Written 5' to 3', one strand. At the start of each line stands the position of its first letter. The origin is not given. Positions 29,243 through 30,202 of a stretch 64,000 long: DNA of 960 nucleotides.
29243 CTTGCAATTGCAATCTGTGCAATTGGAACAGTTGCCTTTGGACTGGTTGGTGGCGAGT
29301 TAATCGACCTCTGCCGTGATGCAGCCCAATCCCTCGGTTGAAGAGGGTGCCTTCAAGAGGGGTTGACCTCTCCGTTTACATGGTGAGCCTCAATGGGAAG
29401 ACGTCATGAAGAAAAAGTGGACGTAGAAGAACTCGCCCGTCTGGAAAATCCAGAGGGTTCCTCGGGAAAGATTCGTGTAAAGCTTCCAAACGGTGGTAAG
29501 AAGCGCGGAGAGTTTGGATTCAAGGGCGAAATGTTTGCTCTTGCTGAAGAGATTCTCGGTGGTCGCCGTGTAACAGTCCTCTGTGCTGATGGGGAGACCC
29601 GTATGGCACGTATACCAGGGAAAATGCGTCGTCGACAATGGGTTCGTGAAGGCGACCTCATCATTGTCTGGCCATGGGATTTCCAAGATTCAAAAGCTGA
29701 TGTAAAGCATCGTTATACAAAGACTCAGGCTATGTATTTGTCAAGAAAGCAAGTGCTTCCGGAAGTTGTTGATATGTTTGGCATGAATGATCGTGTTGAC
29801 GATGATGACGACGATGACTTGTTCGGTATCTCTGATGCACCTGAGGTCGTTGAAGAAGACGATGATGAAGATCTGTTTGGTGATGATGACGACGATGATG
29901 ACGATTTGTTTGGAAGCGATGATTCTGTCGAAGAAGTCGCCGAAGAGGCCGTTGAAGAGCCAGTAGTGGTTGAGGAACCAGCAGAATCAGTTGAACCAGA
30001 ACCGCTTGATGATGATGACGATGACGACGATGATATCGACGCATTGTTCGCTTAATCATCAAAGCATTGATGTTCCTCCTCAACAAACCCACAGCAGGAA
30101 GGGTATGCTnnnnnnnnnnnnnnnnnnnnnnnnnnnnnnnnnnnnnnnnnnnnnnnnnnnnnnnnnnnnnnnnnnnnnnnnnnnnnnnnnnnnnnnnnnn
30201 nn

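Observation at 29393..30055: aIF-1A with a eukaryote-like poly-acidic C-terminal tail containing three DDDD-DLFG repeats and a DIDALF terminus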

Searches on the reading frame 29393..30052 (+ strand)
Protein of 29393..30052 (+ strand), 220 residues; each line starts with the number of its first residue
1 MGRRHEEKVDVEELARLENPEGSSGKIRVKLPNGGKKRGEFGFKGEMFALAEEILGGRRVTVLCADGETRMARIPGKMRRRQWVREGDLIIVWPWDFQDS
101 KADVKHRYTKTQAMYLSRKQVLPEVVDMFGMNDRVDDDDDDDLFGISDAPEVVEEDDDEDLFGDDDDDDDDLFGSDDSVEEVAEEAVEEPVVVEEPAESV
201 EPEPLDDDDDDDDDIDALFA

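Call 3: search_protein_families(library=pfam, proteins=[window:29393-30052:+], max_evalue=0.01)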
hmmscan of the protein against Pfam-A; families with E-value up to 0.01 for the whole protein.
window:29393-30052:+ (220 aa): 1 family
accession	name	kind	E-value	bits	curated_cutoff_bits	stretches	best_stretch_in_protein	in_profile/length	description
PF01176.25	eIF-1a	-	5.1e-20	71.3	30.2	1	45-107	1-64/64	Translation initiation factor 1A / IF-1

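Call 4: search_protein_families(library=ncbifam, proteins=[window:29393-30052:+], max_evalue=0.01)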
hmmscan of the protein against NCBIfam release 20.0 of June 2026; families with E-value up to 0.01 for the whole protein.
window:29393-30052:+ (220 aa): 6 families
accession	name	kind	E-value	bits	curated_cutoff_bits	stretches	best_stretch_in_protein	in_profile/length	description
NF003084.0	PRK04012.1-3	subfamily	4.7e-33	113.1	91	1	44-125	21-103/104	translation initiation factor IF-1A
NF003085.0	PRK04012.1-5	subfamily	1.8e-31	108.2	92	1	44-122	29-107/108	translation initiation factor IF-1A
TIGR00523.1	eIF-1A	equivalog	3.2e-30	104.1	102.9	1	44-123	18-97/98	translation initiation factor eIF-1A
NF003083.0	PRK04012.1-2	subfamily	2.2e-27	94.7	130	1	44-118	15-89/94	translation initiation factor aIF-1A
NF003082.0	PRK04012.1-1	equivalog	1.1e-26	92.6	108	1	44-128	20-105/110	translation initiation factor aIF-1A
NF003086.0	PRK04012.2-2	equivalog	5.3e-20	71.4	202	1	44-120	24-101/116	translation initiation factor IF-1A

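Call 5: find_homologous_proteins(query=window:29393-30052:+, max_evalue=0.00001)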
Query window:29393-30052:+ (220 aa): 2959 proteins with E <= 0.00001 among 6324 candidates; the best 120 are listed.
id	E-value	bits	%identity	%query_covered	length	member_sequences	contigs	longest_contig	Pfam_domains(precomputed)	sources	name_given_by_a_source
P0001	4.7e-133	460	98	100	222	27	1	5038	PF01176.26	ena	-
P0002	1.8e-126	438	100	68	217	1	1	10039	PF01176.26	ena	-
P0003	6.3e-126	437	97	71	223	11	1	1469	PF01176.26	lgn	-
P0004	6.7e-126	436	94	100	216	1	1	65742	PF01176.26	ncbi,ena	-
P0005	7.9e-126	436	95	100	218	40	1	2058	PF01176.26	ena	-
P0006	2.8e-125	434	95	100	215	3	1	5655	PF01176.26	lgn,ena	-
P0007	7.2e-125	433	94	100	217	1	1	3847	PF01176.26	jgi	-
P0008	1.2e-124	432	93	100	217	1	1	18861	PF01176.26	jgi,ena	-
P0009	1.5e-124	432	94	100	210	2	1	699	PF01176.26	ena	-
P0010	3.0e-124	431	99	68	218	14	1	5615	PF01176.26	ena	-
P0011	7.3e-124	430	99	68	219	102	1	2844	PF01176.26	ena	-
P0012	8.0e-124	430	96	68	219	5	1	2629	PF01176.26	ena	-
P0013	9.3e-124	429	89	100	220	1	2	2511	PF01176.26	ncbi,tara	tara:strand:- start:327 stop:989 length:663 start_codon:yes stop_codon:yes gene_type:complete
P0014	3.4e-123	428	94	100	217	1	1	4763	PF01176.26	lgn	-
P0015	6.3e-123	427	91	100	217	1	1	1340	PF01176.26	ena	-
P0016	9.8e-123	426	91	100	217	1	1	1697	PF01176.26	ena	-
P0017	1.2e-122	426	91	100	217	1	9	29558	PF01176.26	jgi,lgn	jgi:translation initiation factor 1A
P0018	2.5e-122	425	96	69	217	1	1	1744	PF01176.26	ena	-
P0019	2.6e-122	425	95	69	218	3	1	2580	PF01176.26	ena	-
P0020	3.2e-122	424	90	100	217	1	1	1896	PF01176.26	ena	-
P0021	6.2e-122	424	98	69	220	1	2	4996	PF01176.26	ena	-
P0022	1.4e-121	422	97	70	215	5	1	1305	PF01176.26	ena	-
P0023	1.7e-121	422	91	100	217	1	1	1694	PF01176.26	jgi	jgi:translation initiation factor 1A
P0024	2.7e-121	421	86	100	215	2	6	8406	PF01176.26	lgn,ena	-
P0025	1.9e-120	419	92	100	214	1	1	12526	PF01176.26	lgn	-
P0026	3.5e-120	418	91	100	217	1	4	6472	PF01176.26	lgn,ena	-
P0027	3.2e-119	415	86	100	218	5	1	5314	PF01176.26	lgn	-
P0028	4.7e-119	414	84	100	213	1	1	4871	PF01176.26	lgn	-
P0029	8.4e-119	413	90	100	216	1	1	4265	PF01176.26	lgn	-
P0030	5.7e-118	411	90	100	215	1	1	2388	PF01176.26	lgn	-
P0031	1.5e-116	406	83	93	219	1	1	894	PF01176.26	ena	-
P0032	3.0e-108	379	89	100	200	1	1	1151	PF01176.26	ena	-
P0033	3.7e-106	372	92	68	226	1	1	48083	PF01176.26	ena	-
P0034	6.9e-106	371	80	100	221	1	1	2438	PF01176.26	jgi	jgi:translation initiation factor 1A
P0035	1.3e-105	370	92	68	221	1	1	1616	PF01176.26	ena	-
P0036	2.6e-105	369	79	100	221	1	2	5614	PF01176.26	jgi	jgi:translation initiation factor 1A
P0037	3.5e-105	369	79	100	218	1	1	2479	PF01176.26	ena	-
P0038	4.3e-105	368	86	69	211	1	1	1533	PF01176.26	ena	-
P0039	1.2e-104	367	81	100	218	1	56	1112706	PF01176.26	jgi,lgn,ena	jgi:translation initiation factor 1A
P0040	2.2e-104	366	89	73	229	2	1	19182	PF01176.26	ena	-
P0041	2.3e-104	366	79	100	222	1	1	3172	PF01176.26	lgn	-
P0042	3.2e-104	366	80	100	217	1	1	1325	PF01176.26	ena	-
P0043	3.2e-104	366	81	100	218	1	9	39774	PF01176.26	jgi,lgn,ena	jgi:translation initiation factor 1A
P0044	3.5e-104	365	79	100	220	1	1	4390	PF01176.26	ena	-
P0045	3.6e-104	365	80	100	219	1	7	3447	PF01176.26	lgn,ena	-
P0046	4.5e-104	365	79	100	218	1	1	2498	PF01176.26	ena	-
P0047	4.9e-104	365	80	100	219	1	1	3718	PF01176.26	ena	-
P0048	1.0e-103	364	92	68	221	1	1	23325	PF01176.26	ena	-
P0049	1.1e-103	364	91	67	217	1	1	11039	PF01176.26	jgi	-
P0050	1.2e-103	364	81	100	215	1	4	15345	PF01176.26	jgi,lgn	jgi:translation initiation factor 1A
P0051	1.3e-103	364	81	100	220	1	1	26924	PF01176.26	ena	-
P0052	1.5e-103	363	75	100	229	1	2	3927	PF01176.26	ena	-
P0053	2.0e-103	363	81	100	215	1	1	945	PF01176.26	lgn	-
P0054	2.0e-103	363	74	100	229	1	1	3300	PF01176.26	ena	-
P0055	2.1e-103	363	75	100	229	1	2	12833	PF01176.26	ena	-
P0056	2.1e-103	363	81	100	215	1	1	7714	PF01176.26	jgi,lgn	jgi:translation initiation factor 1A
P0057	2.8e-103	362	77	100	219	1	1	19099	PF01176.26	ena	-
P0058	3.0e-103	362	77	100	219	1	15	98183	PF01176.26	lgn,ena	-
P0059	3.5e-103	362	80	100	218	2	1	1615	PF01176.26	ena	-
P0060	3.8e-103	362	81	100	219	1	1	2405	PF01176.26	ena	-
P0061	3.9e-103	362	78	100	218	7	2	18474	PF01176.26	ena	-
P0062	4.4e-103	362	81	100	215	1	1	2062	PF01176.26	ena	-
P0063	5.2e-103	362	81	100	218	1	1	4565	PF01176.26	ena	-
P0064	6.3e-103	361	77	100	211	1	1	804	PF01176.26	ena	-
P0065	7.5e-103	361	79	100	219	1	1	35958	PF01176.26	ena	-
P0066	9.5e-103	361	77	100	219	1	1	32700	PF01176.26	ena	-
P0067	1.0e-102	361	86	69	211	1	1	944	PF01176.26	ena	-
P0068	1.3e-102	360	78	86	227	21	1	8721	PF01176.26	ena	-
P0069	1.8e-102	360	78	100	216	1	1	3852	PF01176.26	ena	-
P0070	1.9e-102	360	80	100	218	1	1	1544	PF01176.26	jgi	-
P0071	1.9e-102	360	93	69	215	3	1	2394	PF01176.26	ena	-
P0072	1.9e-102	360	78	100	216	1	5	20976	PF01176.26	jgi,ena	-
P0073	1.9e-102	360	80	100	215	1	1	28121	PF01176.26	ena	-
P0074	2.2e-102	360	92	68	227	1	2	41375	PF01176.26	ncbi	-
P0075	2.7e-102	359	92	68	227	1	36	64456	PF01176.26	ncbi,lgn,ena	ncbi:MAG: translation initiation factor eIF-1A [Candidatus Poseidoniaceae archaeon]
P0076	3.0e-102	359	79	100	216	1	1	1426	PF01176.26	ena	-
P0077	3.1e-102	359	79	100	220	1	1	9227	PF01176.26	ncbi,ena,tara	tara:strand:- start:3854 stop:4516 length:663 start_codon:yes stop_codon:yes gene_type:complete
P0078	3.2e-102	359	80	100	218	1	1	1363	PF01176.26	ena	-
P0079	3.7e-102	359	81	100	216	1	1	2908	PF01176.26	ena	-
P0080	5.0e-102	358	88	73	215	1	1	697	PF01176.26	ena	-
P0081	5.4e-102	358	79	100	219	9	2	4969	PF01176.26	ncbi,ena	-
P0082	6.6e-102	358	76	100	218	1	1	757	PF01176.26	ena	-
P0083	6.7e-102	358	79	100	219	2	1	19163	PF01176.26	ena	-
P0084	1.1e-101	357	91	67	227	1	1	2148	PF01176.26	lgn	-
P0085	1.1e-101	357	90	70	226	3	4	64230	PF01176.26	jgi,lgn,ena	-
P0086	2.0e-101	356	91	68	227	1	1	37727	PF01176.26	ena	-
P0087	2.0e-101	356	75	100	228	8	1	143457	PF01176.26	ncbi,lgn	-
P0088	2.3e-101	356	88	73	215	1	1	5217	PF01176.26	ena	-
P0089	2.4e-101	356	92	68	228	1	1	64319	PF01176.26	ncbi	-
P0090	2.6e-101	356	78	100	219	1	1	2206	PF01176.26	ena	-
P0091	2.9e-101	356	76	100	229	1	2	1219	PF01176.26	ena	-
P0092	6.8e-101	355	82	100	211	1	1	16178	PF01176.26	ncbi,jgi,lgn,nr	ncbi:MAG: translation initiation factor eIF-1A [Candidatus Poseidoniaceae archaeon]|jgi:translation 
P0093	1.0e-100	354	91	70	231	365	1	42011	PF01176.26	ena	-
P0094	1.1e-100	354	90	73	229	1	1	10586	PF01176.26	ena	-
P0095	1.2e-100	354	77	91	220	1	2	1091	PF01176.26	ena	-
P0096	1.3e-100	354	76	100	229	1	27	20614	PF01176.26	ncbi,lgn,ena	-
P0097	1.3e-100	354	76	100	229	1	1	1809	PF01176.26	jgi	jgi:translation initiation factor 1A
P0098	1.6e-100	353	76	100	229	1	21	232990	PF01176.26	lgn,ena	-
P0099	2.1e-100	353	75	100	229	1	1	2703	PF01176.26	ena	-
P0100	2.1e-100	353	79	100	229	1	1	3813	PF01176.26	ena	-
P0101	2.3e-100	353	77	100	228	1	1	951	PF01176.26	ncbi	-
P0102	2.6e-100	353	75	100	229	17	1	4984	PF01176.26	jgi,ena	-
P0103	3.5e-100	352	89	73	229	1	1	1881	PF01176.26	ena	-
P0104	4.5e-100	352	88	73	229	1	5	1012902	PF01176.26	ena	-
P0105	4.5e-100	352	90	67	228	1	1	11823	PF01176.26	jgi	-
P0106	6.7e-100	351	76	100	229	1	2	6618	PF01176.26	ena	-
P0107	7.2e-100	351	77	100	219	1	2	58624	PF01176.26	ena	-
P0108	7.3e-100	351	88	73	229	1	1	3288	PF01176.26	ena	-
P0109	7.8e-100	351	76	100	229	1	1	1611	PF01176.26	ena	-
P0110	8.0e-100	351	77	100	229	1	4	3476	PF01176.26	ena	-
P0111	9.4e-100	351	80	100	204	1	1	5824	PF01176.26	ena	-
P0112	1.1e-99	351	77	90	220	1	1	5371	PF01176.26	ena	-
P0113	1.2e-99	351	88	73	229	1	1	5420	PF01176.26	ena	-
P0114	1.6e-99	350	88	72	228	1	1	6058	PF01176.26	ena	-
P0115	1.7e-99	350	88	73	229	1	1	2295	PF01176.26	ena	-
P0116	1.9e-99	350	89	71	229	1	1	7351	PF01176.26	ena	-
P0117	2.7e-99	349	75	100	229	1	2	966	PF01176.26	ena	-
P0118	2.9e-99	349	77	91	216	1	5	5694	PF01176.26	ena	-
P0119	3.1e-99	349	80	100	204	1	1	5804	PF01176.26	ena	-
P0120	3.2e-99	349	85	76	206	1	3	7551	PF01176.26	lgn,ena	-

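Call 10: search_protein_representatives(protein=window:29393-30052:+)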
Query: 220 residues. Proteins with E-value up to 0.001 (for the whole library): 1980; up to 1e-10: 393; up to 1e-30: 14. The best 150 are listed.
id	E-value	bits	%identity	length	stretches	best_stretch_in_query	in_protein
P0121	1.3e-67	244.2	74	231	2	9-177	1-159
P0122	2.3e-67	243.4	79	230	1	1-177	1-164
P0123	8.1e-62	225.2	84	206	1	1-142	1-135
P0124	2.0e-61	223.9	83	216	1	47-185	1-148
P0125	4.4e-56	206.5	84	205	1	1-132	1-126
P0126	6.2e-53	196.2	58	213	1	1-219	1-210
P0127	2.2e-52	194.3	73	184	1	1-140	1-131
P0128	5.0e-50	186.7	84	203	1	45-148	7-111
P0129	2.3e-44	168.1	91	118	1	1-90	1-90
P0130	2.5e-40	154.9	88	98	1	1-100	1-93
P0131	7.0e-38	146.9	93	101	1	116-220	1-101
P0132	3.7e-35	138.0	72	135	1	47-133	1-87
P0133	1.0e-32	130.1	71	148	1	78-219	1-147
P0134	1.5e-31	126.2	64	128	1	43-129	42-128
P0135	1.6e-30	122.8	58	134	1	22-129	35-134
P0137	2.5e-28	115.7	61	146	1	41-129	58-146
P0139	4.8e-28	114.8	60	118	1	43-129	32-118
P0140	7.9e-28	114.0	56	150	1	21-127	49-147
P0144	4.4e-26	108.4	50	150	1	44-137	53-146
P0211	2.8e-15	73.0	41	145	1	42-133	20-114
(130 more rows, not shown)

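Call 21: list_cluster_members(proteins=[P0121, P0126, P0133, P0134, P0135, P0137, P0139, P0140, P0144, P0211])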
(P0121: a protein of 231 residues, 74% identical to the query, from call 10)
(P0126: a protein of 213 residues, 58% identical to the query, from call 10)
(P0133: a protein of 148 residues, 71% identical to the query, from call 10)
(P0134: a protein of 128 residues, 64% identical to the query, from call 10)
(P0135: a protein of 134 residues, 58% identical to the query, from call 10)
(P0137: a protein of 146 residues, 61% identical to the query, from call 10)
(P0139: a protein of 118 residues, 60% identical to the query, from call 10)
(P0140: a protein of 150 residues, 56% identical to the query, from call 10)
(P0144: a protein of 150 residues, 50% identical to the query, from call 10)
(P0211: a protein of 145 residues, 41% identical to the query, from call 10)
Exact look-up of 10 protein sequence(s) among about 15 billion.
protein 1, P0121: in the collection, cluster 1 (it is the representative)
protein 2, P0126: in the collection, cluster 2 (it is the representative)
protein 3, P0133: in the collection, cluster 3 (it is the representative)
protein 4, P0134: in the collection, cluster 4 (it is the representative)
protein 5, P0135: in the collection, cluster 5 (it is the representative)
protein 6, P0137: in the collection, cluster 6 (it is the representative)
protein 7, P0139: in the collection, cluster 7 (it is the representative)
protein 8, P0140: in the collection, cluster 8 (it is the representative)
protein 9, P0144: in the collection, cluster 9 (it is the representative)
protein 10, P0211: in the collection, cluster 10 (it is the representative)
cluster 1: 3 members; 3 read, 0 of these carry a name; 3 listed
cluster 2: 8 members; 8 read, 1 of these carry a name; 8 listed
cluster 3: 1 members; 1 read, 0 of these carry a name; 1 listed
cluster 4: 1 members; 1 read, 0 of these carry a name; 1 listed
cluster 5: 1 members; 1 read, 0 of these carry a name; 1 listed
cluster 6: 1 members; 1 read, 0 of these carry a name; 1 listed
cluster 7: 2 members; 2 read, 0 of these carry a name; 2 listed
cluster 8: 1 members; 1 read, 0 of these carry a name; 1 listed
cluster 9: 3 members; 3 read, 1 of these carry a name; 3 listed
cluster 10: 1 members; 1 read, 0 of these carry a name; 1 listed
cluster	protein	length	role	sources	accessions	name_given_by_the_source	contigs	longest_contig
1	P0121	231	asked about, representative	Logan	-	-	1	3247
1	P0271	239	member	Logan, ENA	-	-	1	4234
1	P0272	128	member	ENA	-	-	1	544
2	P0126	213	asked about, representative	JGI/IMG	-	-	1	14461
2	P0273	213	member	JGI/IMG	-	translation initiation factor 1A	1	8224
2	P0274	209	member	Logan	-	-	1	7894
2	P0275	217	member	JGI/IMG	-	-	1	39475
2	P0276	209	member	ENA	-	-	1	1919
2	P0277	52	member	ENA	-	-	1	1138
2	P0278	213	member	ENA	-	-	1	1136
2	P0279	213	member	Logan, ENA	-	-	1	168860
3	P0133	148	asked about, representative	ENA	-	-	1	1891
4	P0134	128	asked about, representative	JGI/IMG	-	-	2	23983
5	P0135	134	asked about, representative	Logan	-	-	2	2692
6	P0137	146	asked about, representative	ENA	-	-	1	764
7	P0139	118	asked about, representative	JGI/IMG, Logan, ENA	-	-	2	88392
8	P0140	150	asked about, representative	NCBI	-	-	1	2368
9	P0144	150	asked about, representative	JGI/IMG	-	-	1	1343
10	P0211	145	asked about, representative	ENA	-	-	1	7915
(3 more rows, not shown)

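Call 23: find_related_loci(query=A2, collection=genome_contigs, flank=10000)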
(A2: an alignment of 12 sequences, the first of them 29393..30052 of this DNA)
Query A2 (220 aa) in genome_contigs; peptide patterns used: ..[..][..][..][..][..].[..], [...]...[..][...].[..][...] (x = any residue, [..] = any of these).
599 stretches matched a pattern (row limit reached: there are more); 515 encode a relative of the query (tblastn E <= 1e-3); the best 80 are kept; 80 distinct loci.
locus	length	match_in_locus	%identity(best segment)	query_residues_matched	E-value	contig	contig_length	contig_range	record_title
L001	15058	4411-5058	94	1-220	4e-129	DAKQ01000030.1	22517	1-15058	MAG TPA_asm: Euryarchaeota archaeon UBA82 UBA82_contig_98165, whole genome shotgun sequence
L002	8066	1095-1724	93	1-220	1e-126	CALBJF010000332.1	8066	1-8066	MAG TPA_asm: uncultured euryarchaeote isolate ERR599027_bin.110_CONCOCT_v1.1_MAG genome assembly, contig: ERZ840267.2710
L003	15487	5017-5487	98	1-156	2e-94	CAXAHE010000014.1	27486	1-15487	MAG TPA_asm: uncultured Candidatus Poseidoniales archaeon isolate ERR3525245_binner12_Refined_112 genome assembly, conti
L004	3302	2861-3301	99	1-146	3e-94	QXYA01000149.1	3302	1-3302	MAG: Candidatus Poseidoniales archaeon isolate NorthSea_HE361-02_A10 BWM13_Refined_16_149, whole genome shotgun sequence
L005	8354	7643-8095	99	1-150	2e-92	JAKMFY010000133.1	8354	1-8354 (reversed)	MAG: Candidatus Poseidoniaceae archaeon isolate MOX_bin84 PPB.contigs.fa_k127_771004, whole genome shotgun sequence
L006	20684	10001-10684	75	1-220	9e-88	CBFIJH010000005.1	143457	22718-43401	MAG: Candidatus Poseidoniaceae archaeon isolate Co_bin_759_indstr genome assembly, contig: Co_bin_759_indstr_c5, whole g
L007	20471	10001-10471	90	1-156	6e-87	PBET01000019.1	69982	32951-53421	MAG: Methanobacteriota archaeon isolate SP314 130936, whole genome shotgun sequence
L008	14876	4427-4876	90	1-149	6e-86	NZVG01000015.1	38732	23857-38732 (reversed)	MAG: Methanobacteriota archaeon isolate NAT68 22230, whole genome shotgun sequence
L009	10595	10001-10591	77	1-198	2e-85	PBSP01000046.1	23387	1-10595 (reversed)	MAG: Methanobacteriota archaeon isolate NP83 61615, whole genome shotgun sequence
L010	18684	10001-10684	76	1-220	9e-89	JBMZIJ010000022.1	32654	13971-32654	MAG: Candidatus Poseidoniaceae archaeon isolate ME_XS_2301_4_bin25 ME_XS_2301_4_bin25_21, whole genome shotgun sequence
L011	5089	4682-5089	93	1-136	3e-82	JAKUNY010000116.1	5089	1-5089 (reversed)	MAG: Candidatus Poseidoniaceae archaeon isolate ALOHA_A2.0_19 A2.0-MGIIa-L2-1_116, whole genome shotgun sequence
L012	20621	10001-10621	65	1-204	1e-73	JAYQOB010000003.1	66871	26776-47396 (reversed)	MAG: Candidatus Poseidoniales archaeon isolate SD4486_NP_concoct_bins.tsv.099_sub contig_22260_pilon, whole genome shotg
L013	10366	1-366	99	30-150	2e-72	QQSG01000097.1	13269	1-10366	MAG: Candidatus Poseidoniales archaeon isolate bin_32 U_43216-97, whole genome shotgun sequence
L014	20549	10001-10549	72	1-177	3e-72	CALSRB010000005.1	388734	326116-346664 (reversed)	MAG: Candidatus Poseidoniaceae archaeon isolate B_MB87 genome assembly, contig: contig_23060_B_MB87, whole genome shotgu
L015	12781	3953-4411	78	1-159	8e-72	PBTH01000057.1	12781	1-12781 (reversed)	MAG: Methanobacteriota archaeon isolate NP65 MHASMcontig_87686, whole genome shotgun sequence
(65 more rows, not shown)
